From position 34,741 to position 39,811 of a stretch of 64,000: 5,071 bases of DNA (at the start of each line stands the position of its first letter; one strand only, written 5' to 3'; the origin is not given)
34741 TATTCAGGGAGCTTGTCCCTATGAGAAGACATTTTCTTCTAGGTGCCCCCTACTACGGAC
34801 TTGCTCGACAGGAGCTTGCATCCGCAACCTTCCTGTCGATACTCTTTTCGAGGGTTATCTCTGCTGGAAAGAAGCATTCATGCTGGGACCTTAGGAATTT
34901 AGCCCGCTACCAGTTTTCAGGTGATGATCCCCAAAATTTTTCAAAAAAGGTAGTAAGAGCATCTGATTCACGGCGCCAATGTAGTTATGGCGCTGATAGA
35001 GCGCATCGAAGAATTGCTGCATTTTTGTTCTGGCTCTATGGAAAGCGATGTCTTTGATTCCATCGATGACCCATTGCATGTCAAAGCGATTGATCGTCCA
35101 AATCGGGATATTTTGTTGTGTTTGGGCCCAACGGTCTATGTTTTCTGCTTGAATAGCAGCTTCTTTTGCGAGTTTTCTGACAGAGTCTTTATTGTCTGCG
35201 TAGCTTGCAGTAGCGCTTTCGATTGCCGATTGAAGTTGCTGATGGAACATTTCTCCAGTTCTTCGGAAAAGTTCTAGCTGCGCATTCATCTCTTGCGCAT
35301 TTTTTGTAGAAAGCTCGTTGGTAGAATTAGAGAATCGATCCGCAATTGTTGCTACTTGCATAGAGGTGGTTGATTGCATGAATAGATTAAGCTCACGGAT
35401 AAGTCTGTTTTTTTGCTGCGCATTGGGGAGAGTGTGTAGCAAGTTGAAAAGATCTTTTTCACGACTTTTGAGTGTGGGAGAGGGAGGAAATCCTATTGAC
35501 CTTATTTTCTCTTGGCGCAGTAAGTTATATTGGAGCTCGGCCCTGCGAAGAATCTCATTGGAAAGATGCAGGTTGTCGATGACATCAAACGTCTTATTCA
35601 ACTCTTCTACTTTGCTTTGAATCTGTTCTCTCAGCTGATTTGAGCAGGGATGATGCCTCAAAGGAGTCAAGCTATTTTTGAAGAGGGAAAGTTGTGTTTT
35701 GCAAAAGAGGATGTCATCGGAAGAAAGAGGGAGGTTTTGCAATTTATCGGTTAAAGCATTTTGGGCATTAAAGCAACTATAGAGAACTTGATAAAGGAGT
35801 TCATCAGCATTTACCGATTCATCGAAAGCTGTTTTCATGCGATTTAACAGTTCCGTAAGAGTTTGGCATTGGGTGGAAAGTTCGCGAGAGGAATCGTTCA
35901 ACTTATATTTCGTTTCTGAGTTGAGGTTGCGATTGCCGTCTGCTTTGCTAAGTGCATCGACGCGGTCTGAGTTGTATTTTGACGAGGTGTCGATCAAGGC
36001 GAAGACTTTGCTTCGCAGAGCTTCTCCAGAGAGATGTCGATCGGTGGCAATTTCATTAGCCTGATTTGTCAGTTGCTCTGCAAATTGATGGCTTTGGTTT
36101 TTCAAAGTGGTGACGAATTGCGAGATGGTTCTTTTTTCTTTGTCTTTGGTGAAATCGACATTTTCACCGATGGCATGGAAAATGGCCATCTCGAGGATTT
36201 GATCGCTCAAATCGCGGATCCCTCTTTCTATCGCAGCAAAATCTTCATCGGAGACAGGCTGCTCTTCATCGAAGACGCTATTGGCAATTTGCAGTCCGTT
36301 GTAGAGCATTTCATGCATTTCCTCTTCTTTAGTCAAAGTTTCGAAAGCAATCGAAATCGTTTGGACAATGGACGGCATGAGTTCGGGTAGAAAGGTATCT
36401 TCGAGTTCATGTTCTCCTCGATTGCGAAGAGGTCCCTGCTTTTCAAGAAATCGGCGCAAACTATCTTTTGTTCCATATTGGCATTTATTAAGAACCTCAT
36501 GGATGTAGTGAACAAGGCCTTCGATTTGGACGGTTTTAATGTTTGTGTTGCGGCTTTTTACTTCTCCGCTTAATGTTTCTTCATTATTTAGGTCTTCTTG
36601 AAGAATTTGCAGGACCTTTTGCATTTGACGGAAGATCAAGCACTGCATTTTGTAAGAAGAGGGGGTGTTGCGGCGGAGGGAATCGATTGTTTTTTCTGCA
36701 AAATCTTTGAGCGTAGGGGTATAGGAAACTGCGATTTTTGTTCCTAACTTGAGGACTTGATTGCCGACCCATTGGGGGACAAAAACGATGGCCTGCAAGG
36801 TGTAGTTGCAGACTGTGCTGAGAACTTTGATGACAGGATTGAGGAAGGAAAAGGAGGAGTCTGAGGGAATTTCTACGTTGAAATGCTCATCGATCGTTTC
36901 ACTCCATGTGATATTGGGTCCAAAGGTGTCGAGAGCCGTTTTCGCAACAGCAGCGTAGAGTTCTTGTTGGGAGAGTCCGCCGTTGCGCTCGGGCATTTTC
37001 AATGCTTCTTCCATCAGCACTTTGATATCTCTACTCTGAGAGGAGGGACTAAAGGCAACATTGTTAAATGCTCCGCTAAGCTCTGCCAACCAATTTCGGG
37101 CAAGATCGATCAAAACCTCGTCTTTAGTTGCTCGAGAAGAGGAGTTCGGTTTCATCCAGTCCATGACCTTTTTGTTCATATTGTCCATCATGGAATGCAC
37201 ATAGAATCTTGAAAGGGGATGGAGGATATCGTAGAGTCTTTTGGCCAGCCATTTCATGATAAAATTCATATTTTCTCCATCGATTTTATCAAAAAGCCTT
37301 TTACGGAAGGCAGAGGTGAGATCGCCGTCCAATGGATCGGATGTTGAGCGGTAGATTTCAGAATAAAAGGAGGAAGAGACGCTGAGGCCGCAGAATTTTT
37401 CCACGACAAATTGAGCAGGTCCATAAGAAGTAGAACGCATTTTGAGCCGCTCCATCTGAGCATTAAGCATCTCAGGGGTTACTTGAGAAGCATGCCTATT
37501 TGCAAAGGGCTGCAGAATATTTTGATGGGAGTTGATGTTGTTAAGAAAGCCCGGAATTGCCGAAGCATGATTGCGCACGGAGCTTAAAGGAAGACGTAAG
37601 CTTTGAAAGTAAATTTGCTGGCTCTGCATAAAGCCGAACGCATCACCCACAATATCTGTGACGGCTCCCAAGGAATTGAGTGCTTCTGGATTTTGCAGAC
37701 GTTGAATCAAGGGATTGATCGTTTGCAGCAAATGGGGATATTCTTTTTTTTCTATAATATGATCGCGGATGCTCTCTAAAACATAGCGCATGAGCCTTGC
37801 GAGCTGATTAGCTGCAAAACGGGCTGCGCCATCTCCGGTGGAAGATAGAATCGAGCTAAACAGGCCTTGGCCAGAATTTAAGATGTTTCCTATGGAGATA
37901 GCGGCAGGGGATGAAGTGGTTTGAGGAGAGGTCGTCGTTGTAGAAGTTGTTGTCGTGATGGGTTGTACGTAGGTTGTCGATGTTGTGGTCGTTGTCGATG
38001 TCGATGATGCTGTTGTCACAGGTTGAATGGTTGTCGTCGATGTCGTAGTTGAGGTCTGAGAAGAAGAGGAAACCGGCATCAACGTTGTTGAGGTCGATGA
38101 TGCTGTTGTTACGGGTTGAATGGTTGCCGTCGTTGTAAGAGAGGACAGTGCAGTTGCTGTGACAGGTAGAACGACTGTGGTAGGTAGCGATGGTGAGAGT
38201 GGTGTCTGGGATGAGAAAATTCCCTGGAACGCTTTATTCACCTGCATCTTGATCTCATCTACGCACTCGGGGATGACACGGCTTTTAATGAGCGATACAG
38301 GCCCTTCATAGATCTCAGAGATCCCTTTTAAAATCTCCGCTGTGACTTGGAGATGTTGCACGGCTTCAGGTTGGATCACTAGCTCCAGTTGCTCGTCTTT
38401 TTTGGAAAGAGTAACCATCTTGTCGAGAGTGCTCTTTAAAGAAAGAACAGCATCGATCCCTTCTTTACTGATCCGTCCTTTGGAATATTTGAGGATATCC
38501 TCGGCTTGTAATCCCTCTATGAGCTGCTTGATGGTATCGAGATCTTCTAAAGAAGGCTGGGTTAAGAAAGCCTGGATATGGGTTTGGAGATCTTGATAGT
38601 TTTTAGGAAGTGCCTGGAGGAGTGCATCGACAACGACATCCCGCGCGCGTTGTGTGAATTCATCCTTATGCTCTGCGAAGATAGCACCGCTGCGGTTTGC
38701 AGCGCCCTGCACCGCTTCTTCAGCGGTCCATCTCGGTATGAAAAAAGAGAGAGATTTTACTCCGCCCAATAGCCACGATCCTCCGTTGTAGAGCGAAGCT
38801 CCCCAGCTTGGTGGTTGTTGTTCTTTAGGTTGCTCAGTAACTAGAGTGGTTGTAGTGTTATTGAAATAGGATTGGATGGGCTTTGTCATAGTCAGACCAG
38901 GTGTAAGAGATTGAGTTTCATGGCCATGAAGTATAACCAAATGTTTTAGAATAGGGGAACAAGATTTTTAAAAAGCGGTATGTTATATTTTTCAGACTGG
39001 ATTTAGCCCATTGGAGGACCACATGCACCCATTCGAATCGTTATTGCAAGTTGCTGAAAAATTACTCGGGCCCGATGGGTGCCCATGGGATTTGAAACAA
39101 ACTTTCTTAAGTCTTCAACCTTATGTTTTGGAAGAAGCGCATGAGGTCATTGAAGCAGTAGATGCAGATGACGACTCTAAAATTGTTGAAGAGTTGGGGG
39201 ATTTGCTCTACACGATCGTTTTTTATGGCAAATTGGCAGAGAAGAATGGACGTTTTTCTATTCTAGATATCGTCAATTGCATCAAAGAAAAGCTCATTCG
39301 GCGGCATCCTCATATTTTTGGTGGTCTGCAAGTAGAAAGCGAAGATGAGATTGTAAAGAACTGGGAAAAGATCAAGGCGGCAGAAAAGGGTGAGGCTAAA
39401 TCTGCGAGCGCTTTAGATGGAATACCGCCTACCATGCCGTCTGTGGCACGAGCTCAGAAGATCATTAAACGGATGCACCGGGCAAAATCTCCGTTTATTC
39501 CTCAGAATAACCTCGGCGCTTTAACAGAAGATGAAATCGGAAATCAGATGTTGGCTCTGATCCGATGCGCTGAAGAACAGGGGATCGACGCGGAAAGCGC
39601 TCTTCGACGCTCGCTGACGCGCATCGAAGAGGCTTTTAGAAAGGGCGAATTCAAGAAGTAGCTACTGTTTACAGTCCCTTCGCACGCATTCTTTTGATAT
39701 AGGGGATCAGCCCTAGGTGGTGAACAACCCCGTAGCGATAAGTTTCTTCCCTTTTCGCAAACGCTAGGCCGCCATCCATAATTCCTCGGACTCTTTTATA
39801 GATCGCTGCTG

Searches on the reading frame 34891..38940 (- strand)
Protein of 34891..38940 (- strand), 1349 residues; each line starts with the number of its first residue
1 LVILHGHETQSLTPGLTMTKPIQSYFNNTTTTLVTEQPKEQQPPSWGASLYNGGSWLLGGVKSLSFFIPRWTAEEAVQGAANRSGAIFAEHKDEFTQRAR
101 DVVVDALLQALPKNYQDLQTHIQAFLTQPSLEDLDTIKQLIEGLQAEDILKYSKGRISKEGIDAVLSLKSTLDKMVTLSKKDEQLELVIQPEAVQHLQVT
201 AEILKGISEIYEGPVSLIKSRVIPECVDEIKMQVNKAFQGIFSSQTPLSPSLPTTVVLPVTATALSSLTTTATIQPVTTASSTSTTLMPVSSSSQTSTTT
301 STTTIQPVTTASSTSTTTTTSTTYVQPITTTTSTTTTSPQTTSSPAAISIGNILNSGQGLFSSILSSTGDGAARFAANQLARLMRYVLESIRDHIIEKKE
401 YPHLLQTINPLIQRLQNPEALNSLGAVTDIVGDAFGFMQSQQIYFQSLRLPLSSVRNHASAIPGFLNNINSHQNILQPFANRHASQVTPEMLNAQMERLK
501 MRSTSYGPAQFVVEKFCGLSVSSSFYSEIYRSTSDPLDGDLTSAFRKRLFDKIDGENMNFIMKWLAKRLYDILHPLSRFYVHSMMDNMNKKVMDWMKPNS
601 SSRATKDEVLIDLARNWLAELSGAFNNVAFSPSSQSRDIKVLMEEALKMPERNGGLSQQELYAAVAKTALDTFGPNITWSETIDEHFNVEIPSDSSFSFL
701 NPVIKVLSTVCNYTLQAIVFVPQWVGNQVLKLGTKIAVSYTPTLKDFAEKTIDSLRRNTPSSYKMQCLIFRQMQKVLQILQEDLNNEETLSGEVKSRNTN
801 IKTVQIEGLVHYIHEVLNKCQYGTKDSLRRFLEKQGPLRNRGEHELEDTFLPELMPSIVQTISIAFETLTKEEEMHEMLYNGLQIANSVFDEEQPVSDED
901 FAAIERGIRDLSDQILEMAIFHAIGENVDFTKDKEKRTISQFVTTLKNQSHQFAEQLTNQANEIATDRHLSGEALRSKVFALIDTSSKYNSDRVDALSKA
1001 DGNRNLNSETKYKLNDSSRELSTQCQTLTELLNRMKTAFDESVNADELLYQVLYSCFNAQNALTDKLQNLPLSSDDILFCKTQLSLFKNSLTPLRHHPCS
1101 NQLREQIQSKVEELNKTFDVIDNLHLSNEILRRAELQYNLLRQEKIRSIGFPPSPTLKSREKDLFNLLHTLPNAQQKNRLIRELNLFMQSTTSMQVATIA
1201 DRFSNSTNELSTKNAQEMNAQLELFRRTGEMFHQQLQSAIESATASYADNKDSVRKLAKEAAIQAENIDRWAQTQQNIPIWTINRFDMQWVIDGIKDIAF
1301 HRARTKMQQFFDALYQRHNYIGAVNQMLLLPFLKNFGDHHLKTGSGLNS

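Call 64: search_protein_families(library=pfam, proteins=[window:34891-38940:-], max_evalue=10)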
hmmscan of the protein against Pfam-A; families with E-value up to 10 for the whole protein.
window:34891-38940:- (1349 aa): 6 families
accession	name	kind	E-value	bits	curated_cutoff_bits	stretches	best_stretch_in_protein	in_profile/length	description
PF10205.14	KLRAQ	-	0.0052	17.5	27.3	1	1083-1149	13-79/105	Predicted coiled-coil domain-containing protein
PF14223.13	Retrotran_gag_2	-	0.082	12.8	27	1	100-134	122-156/172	gag-polypeptide of LTR copia-type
PF20715.2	DUF6827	-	0.096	12.9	26.9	0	1271-1318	25-73/158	Domain of unknown function (DUF6827)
PF11328.14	DUF3130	-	0.6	10.8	25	1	935-991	7-61/89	Protein of unknown function (DUF3130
PF00934.25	PE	-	0.75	10.6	22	1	1184-1250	25-87/91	PE family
PF22485.1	DUF6987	-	2.3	8.4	26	1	945-1044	23-122/200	Domain of unknown function (DUF6987)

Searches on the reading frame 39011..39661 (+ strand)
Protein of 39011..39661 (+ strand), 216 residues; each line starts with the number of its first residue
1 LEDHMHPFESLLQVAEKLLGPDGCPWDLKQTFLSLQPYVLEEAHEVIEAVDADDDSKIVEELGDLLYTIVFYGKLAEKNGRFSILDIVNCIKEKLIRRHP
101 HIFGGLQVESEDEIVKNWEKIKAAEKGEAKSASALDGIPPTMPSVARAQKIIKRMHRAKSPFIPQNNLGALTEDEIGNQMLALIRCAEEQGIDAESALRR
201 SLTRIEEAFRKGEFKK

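Call 64: search_protein_families(library=pfam, proteins=[window:39011-39661:+], max_evalue=10)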
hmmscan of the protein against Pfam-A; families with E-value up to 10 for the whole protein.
window:39011-39661:+ (216 aa): 4 families
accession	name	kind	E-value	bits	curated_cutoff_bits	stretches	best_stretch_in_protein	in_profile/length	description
PF03819.22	MazG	-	2.3e-24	85.9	22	1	30-103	1-74/74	MazG nucleotide pyrophosphohydrolase domain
PF01503.22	PRA-PH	-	5.7e-06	27.1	21.3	1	35-77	30-70/86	Phosphoribosyl-ATP pyrophosphohydrolase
PF11081.13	Adeno_L433K_22K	-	0.14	12.7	19.2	1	108-152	29-67/168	Adenovirus L4-33K/L4-22K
PF13023.12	HD_3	-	0.16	12.3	22.5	1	101-150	88-137/165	HD domain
